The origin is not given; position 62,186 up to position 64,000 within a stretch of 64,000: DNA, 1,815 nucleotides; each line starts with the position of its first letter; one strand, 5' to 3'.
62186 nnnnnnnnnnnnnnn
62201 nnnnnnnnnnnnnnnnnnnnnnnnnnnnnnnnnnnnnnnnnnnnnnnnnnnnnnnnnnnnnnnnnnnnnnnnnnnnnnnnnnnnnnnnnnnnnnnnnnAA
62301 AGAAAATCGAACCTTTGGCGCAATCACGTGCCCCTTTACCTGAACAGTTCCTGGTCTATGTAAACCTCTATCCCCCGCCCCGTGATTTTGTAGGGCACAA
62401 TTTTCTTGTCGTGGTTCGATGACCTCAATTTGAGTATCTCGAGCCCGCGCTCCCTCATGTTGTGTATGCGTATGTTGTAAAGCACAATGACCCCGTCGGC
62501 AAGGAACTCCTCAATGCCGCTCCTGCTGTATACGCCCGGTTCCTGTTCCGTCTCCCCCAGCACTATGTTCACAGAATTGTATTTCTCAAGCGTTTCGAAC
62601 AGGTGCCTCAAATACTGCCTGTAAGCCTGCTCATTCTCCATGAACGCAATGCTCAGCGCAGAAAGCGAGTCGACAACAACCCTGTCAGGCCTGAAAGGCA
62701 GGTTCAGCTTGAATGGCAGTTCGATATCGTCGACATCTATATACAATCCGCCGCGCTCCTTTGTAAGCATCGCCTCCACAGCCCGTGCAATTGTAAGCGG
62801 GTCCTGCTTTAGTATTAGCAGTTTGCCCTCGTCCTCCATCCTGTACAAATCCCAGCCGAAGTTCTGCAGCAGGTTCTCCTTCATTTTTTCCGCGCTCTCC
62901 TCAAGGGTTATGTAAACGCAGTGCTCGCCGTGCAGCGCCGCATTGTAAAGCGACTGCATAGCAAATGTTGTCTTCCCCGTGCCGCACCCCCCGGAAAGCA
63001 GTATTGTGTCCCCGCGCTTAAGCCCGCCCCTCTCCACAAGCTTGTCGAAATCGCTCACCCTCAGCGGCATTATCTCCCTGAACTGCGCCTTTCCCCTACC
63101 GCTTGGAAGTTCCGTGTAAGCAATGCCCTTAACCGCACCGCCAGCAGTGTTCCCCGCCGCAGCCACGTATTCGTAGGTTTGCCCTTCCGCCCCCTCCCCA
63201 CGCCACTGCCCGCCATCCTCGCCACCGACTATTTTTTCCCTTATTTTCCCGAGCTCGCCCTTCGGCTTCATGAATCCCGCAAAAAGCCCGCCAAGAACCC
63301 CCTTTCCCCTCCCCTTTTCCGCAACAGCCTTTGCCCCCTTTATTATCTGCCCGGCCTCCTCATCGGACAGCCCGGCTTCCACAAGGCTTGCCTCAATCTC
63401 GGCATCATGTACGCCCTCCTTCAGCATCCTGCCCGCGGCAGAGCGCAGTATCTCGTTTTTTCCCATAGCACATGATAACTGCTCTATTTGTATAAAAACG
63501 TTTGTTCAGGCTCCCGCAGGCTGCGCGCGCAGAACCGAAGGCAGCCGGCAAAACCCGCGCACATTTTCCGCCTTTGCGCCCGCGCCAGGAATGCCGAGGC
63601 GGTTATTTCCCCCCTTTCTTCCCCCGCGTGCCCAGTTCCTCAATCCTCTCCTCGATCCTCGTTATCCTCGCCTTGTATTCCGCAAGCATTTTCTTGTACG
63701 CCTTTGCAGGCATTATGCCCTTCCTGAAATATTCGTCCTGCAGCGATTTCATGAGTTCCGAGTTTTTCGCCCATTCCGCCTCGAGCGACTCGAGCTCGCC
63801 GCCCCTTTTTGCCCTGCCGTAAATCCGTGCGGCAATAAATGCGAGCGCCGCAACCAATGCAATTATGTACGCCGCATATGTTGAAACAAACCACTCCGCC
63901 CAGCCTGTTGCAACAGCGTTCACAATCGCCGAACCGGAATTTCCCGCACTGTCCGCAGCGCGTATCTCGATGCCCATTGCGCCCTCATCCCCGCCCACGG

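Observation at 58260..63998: Module of paired active and degenerate KaiC-like proteins with coiled-coil and membrane partners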

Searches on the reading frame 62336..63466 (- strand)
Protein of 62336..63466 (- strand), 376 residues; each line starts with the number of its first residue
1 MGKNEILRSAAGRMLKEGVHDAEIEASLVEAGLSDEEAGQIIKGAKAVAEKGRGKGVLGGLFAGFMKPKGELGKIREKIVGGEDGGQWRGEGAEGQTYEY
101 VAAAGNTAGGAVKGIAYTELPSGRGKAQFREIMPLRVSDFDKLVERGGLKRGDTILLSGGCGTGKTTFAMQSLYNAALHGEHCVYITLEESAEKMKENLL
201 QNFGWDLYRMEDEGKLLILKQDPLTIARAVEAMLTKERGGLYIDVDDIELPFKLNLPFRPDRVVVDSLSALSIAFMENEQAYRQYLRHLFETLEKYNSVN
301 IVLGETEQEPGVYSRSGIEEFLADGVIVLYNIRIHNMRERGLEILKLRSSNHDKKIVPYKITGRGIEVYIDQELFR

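Call 3: search_protein_families(library=pfam, proteins=[window:62336-63466:-], max_evalue=1)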
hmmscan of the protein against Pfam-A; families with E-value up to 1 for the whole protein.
window:62336-63466:- (376 aa): 20 families
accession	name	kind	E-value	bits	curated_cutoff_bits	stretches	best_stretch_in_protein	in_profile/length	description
PF06745.19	ATPase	-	8.1e-51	173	26.6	1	137-372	5-230/231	KaiC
PF13481.12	AAA_25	-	1.1e-05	25.6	27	1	141-287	23-171/195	AAA domain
PF03796.21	DnaB_C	-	1.3e-05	25.2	27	1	138-202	7-70/255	DnaB-like helicase C terminal domain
PF07088.17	GvpD_P-loop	-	0.0001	22.7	24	1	151-333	9-175/189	GvpD gas vesicle protein, P-loop domain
PF25199.1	nSTAND_NTPase5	-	0.00042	20.6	34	1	147-199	36-87/145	Novel STAND NTPase 5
PF20720.3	nSTAND3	-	0.0006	20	27.2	1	149-195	14-60/155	Novel STAND NTPase 3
PF13173.12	AAA_14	-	0.001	19.5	27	1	154-206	4-56/129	AAA domain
PF02367.23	TsaE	-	0.0018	18.6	26.6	1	149-218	18-85/128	Threonylcarbamoyl adenosine biosynthesis protein TsaE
PF13245.12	AAA_19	-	0.0026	18.4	25.1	1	153-274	12-105/134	AAA domain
PF00006.31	ATP-synt_ab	-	0.028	14.5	29.5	1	150-198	12-59/213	ATP synthase alpha/beta family, nucleotide-binding domain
PF00154.27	RecA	-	0.03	14.2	27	1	141-193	41-93/262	recA bacterial DNA recombination protein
PF01695.23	IstB_IS21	-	0.032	14.2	24.1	1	151-196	91-136/238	IstB-like ATP binding protein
PF00931.28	NB-ARC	-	0.039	13.6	23.5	1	141-215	10-82/248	NB-ARC domain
PF00437.27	T2SSE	-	0.072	12.2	24.9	1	153-201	143-189/370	Type II/IV secretion system protein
PF12775.13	AAA_7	-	0.084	12.8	25.8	1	149-197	30-76/181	P-loop containing dynein motor region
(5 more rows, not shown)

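Call 8: find_encoding_contigs(protein=window:62336-63466:-, flank=10000, max_places=6)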
Protein window:62336-63466:- (376 aa): no gene with exactly this product is on record in the collection.

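Call 45: search_protein_families(library=ncbifam, proteins=[window:62336-63466:-], max_evalue=0.01)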
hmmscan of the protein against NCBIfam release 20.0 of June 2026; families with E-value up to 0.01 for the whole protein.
window:62336-63466:- (376 aa): 22 families
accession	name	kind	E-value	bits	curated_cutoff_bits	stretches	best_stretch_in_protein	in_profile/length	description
NF006799.0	PRK09302.1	equivalog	1.4e-39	136.1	408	1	137-368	17-238/515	circadian clock protein KaiC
TIGR03880.1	KaiC_arch_3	hypoth_equivalog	1.6e-35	122.7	249.45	1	141-375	6-224/224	KaiC domain-containing protein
TIGR02655.1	circ_KaiC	equivalog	1.2e-31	110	546.25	1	134-369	4-229/484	circadian clock protein KaiC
TIGR03877.1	thermo_KaiC_1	hypoth_equivalog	2e-24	86.4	307.25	1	139-372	10-236/238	KaiC domain-containing protein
TIGR03881.1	KaiC_arch_4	hypoth_equivalog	3.3e-20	72.8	247.8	1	135-365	5-225/231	KaiC domain-containing protein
NF004629.0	PRK05973.1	equivalog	1.7e-06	27.2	156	1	149-241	61-150/237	DNA helicase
TIGR02237.1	recomb_radB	equivalog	3.4e-05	23.8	172.4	1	146-196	6-57/210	DNA repair and recombination protein RadB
TIGR00665.1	DnaB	equivalog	4.5e-05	22.4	385.25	1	136-201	181-245/435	replicative DNA helicase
TIGR00416.1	sms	equivalog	5.6e-05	22.1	403.05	1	138-196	81-138/454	DNA repair protein RadA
TIGR03878.1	thermo_KaiC_2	hypoth_equivalog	7.7e-05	22.1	232.2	1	146-303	30-172/259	KaiC domain-containing protein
TIGR03600.1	phage_DnaB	exception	0.00021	20.4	498.65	1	137-200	181-243/421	phage replicative helicase, DnaB family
NF038214.1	IS21_help_AAA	equivalog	0.00029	20.6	200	1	136-219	74-157/232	IS21-like element helper ATPase IstB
NF041000.1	ATPase_ComGA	equivalog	0.0004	19.5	300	1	153-201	129-176/267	competence type IV pilus ATPase ComGA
NF052589.1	ArlH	equivalog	0.00046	20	215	1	147-368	15-223/229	archaellum protein ArlH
NF005852.0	PRK07773.1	equivalog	0.00059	18.2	780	1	137-200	204-266/886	replicative DNA helicase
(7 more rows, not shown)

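Call 79: search_protein_families(library=padloc, proteins=[window:62336-63466:-], max_evalue=0.001)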
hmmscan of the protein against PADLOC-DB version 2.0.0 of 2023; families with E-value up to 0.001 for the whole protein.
window:62336-63466:- (376 aa): 1 family
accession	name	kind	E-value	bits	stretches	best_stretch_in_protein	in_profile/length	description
PDLC04140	mad8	-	2.3e-06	25.3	1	150-269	25-101/314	mads_8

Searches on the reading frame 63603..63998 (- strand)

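Call 3: search_protein_families(library=pfam, proteins=[window:63603-63998:-], max_evalue=1)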
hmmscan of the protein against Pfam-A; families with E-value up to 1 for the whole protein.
window:63603-63998:- (131 aa): 1 family
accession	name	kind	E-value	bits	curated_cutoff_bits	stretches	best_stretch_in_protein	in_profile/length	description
PF14257.11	DUF4349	-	0.36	10.6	27.7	1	18-56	165-202/213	Domain of unknown function (DUF4349)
